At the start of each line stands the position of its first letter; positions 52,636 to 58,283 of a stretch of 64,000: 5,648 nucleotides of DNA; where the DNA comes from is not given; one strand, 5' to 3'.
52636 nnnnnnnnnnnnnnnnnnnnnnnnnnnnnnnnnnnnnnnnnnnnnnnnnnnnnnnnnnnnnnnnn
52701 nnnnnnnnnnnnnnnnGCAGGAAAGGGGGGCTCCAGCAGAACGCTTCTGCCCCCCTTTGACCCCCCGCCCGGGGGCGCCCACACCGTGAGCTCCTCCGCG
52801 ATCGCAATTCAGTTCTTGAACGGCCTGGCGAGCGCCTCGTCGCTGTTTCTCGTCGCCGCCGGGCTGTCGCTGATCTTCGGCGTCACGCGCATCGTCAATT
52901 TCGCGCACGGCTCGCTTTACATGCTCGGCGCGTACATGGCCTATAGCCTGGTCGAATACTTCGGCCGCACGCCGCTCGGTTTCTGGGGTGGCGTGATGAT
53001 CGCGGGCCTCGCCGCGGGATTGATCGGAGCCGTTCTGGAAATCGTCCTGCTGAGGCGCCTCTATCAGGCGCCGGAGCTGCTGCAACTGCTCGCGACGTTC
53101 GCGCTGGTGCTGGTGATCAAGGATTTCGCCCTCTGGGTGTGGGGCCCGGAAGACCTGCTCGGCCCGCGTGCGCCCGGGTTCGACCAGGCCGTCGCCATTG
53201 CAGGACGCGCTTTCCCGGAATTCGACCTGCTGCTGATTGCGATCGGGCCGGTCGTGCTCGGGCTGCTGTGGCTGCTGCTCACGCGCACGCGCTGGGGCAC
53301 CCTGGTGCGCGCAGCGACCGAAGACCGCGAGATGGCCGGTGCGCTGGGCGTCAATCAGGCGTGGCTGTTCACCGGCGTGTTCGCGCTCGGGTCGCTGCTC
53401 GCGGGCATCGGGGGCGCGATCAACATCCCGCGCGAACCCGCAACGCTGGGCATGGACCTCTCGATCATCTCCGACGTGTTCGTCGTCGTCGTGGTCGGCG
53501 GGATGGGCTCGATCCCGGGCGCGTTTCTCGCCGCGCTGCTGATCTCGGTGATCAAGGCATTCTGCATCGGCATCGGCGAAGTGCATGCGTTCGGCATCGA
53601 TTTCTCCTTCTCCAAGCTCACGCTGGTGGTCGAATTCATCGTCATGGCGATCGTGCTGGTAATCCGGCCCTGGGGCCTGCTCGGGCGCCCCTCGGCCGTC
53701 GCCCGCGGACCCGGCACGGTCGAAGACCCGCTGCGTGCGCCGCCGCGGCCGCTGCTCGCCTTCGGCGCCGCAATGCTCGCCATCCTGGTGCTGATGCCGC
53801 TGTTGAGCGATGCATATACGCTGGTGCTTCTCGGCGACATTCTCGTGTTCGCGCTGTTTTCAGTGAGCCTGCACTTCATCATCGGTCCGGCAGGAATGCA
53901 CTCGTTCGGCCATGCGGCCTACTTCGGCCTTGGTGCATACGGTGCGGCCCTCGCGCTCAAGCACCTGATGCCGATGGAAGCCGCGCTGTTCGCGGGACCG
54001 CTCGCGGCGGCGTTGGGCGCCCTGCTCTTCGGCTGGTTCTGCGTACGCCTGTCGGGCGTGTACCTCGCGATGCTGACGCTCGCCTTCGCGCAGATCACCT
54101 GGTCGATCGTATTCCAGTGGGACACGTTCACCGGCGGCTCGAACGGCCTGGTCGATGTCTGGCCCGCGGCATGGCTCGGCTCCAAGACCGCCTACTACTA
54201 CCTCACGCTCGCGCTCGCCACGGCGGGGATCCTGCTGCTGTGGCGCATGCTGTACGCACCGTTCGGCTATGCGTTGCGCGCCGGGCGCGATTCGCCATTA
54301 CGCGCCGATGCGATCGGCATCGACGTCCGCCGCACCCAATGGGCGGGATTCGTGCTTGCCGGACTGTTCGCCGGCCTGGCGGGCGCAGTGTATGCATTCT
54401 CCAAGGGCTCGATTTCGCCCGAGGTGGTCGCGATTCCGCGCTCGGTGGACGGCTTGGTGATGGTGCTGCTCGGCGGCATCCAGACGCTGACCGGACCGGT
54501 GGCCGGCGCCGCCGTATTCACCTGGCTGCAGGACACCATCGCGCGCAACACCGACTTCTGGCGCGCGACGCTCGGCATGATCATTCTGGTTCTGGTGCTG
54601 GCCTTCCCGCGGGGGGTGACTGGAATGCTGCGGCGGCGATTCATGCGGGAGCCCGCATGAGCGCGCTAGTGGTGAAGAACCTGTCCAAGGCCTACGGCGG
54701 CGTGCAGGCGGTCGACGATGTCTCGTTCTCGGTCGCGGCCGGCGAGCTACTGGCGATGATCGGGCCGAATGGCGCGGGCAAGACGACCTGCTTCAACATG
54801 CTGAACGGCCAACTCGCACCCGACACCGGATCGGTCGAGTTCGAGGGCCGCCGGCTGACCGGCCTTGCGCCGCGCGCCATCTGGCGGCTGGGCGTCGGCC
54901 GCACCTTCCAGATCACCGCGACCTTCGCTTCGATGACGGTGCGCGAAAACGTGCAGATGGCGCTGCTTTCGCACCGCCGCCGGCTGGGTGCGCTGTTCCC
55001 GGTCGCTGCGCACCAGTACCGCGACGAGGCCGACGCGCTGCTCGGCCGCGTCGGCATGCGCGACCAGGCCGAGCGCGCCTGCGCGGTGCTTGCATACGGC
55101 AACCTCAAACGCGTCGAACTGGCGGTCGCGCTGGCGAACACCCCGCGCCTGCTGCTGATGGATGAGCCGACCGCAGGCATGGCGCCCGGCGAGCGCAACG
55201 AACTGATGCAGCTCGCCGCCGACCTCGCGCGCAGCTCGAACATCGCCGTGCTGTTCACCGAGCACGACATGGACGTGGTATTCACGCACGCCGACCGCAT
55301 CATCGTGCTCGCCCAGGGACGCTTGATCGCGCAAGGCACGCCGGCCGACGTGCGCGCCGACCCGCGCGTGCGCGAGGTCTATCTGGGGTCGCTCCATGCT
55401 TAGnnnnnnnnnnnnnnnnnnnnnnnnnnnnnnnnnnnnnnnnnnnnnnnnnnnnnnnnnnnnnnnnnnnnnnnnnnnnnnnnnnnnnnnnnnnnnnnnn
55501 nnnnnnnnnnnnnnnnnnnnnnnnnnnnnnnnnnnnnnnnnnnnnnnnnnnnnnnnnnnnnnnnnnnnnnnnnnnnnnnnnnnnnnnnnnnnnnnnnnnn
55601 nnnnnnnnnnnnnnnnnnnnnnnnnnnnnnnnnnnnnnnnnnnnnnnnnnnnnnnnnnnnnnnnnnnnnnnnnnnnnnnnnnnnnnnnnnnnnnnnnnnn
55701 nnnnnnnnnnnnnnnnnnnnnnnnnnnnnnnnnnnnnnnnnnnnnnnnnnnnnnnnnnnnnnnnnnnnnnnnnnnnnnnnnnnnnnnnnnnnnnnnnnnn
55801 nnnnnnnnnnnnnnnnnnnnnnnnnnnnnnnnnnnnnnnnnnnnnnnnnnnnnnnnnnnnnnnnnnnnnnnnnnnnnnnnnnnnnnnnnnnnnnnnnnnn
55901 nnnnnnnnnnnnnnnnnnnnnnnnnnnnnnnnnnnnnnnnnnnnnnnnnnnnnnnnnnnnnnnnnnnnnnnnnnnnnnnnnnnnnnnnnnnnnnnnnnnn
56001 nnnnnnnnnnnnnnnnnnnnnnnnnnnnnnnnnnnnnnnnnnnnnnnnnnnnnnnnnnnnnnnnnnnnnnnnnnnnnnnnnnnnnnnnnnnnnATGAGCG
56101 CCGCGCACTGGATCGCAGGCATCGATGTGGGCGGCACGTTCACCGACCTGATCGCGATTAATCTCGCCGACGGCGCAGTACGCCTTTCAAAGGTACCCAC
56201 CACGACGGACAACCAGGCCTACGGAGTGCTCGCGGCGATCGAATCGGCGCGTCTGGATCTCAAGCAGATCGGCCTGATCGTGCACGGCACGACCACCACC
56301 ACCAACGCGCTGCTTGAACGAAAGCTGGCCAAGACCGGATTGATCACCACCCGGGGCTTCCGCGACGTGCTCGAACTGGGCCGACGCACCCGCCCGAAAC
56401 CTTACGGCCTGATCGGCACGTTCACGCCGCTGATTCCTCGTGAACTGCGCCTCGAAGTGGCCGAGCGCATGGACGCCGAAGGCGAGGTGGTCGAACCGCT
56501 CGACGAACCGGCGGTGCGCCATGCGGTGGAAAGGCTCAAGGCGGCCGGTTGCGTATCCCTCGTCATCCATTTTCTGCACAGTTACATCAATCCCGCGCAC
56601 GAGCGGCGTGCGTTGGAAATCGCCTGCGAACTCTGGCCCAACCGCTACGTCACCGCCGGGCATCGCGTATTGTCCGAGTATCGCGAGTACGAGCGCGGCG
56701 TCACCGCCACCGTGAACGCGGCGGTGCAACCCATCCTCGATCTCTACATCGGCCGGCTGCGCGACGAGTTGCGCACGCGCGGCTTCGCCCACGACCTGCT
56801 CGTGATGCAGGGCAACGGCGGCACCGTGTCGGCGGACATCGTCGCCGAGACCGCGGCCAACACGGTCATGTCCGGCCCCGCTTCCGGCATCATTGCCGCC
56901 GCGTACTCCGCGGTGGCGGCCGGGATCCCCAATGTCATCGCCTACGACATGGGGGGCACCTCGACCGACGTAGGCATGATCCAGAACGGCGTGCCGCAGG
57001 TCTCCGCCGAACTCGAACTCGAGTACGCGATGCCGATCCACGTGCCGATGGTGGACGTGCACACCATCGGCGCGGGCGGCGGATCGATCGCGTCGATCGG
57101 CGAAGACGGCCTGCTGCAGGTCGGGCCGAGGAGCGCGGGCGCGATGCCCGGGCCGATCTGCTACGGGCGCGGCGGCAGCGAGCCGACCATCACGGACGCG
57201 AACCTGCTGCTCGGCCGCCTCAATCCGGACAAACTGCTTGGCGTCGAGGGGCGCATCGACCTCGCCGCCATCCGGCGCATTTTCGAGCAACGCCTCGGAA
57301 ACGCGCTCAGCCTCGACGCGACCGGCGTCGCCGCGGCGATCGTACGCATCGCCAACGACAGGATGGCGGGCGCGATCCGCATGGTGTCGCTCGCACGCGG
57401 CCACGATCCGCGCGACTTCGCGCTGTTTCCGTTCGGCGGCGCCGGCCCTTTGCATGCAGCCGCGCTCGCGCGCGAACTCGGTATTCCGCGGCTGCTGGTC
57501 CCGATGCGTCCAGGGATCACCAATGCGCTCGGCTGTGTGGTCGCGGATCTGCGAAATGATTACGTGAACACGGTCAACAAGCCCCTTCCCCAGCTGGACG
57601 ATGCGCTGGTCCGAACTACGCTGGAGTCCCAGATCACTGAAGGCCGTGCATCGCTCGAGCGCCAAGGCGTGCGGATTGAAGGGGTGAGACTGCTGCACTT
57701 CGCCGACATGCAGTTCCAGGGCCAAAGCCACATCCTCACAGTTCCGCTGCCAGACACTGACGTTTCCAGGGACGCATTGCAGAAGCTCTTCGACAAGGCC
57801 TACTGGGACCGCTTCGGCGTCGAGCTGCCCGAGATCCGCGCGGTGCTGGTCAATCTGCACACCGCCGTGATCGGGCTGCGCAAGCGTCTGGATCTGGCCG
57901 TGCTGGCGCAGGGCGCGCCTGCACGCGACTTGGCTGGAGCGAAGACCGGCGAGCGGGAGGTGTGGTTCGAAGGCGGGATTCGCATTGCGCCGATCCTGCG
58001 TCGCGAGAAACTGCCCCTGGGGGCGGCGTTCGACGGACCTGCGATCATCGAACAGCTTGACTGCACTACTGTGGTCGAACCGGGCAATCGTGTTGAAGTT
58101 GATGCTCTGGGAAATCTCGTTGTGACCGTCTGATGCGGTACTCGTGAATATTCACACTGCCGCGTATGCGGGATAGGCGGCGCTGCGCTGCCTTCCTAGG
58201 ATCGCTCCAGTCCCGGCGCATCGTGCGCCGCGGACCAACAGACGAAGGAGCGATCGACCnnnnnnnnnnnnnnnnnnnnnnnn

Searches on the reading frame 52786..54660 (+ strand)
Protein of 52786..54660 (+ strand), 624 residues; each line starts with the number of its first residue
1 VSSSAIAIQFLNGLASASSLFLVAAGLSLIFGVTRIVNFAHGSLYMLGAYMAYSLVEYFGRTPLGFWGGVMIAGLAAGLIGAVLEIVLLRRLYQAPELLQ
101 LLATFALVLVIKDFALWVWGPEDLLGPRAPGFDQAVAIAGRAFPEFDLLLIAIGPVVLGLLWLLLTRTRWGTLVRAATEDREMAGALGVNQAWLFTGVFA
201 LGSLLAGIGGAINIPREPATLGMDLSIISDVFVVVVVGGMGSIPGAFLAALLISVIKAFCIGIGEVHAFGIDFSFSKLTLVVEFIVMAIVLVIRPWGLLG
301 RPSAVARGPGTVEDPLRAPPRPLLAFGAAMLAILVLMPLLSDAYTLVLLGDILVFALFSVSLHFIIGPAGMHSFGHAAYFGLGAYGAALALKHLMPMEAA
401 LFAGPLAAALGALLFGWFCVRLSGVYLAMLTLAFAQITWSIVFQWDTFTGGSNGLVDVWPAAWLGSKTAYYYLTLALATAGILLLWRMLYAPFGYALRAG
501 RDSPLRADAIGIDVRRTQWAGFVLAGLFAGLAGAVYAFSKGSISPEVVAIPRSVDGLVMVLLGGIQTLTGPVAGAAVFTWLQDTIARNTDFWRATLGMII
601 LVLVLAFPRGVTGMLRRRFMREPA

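Call 14: search_protein_families(library=pfam, proteins=[window:52786-54660:+])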
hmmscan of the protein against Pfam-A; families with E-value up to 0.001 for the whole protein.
window:52786-54660:+ (624 aa): 1 family
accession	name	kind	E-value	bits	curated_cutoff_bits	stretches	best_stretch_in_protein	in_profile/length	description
PF02653.21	BPD_transp_2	-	7.3e-74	248.7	26.8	2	348-602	5-267/269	Branched-chain amino acid transport system / permease component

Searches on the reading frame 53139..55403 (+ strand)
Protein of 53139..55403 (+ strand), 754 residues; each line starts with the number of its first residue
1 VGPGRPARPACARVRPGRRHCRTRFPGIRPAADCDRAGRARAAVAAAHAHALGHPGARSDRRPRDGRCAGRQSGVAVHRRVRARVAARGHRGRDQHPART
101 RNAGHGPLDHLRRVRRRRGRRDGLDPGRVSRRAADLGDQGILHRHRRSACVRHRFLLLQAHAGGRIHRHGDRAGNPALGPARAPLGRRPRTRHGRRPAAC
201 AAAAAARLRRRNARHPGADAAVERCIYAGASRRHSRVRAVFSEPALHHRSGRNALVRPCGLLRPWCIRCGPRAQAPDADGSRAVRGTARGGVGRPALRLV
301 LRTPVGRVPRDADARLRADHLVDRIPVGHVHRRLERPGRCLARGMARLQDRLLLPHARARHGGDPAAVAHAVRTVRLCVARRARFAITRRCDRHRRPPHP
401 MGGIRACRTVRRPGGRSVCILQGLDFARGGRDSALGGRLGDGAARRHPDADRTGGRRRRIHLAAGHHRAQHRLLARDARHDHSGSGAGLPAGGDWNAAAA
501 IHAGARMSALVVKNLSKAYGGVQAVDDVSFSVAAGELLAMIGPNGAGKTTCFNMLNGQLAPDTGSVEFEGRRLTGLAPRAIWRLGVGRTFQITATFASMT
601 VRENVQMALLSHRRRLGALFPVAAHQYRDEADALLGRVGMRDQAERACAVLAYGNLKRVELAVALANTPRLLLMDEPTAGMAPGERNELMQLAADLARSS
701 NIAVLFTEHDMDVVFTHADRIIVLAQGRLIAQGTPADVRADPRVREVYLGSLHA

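Call 20: search_protein_families(library=pfam, proteins=[window:53139-55403:+])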
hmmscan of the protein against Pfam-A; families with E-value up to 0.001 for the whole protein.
window:53139-55403:+ (754 aa): 3 families
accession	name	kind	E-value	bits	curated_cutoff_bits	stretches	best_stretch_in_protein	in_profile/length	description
PF00005.33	ABC_tran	-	1.4e-30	107.1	25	1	526-679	2-137/137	ABC transporter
PF12399.14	BCA_ABC_TP_C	-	8.7e-12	44.8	25.5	1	728-751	1-24/27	Branched-chain amino acid ATP-binding cassette transporter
PF13304.12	AAA_21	-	7.3e-05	23.4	27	0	653-710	240-299/304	AAA domain, putative AbiEii toxin, Type IV TA system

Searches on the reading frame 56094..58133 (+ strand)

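Call 20: search_protein_families(library=pfam, proteins=[window:56094-58133:+])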
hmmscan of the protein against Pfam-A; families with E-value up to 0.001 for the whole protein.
window:56094-58133:+ (679 aa): 3 families
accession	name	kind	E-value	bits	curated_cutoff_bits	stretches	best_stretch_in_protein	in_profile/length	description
PF01968.24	Hydantoinase_A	-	2.6e-89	299.8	22.9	1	201-489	1-290/291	Hydantoinase/oxoprolinase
PF05378.19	Hydant_A_N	-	1e-53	182.1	25.2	1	9-179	3-174/176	Hydantoinase/oxoprolinase N-terminal region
PF19278.4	Hydant_A_C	-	2.6e-08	33.9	21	1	519-671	27-184/193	Hydantoinase/oxoprolinase C-terminal domain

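Call 85: search_protein_families(library=ncbifam, proteins=[window:56094-58133:+], max_evalue=0.00001)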
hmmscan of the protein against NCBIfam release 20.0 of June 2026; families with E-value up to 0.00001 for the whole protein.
window:56094-58133:+ (679 aa): 3 families
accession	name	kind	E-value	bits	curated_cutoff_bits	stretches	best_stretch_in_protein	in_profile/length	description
NF050156.1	CapLactmsAlpCapA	equivalog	1.3e-147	493.1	1000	1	9-678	4-686/689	caprolactamase subunit alpha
NF042975.2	AcphenoCarb_ApcC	equivalog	3.3e-96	323.1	1500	1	9-671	12-703/733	acetophenone carboxylase subunit gamma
NF042960.1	AcphenoCarb_ApcA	equivalog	6e-55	186.7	1250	1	222-675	216-653/658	acetophenone carboxylase subunit alpha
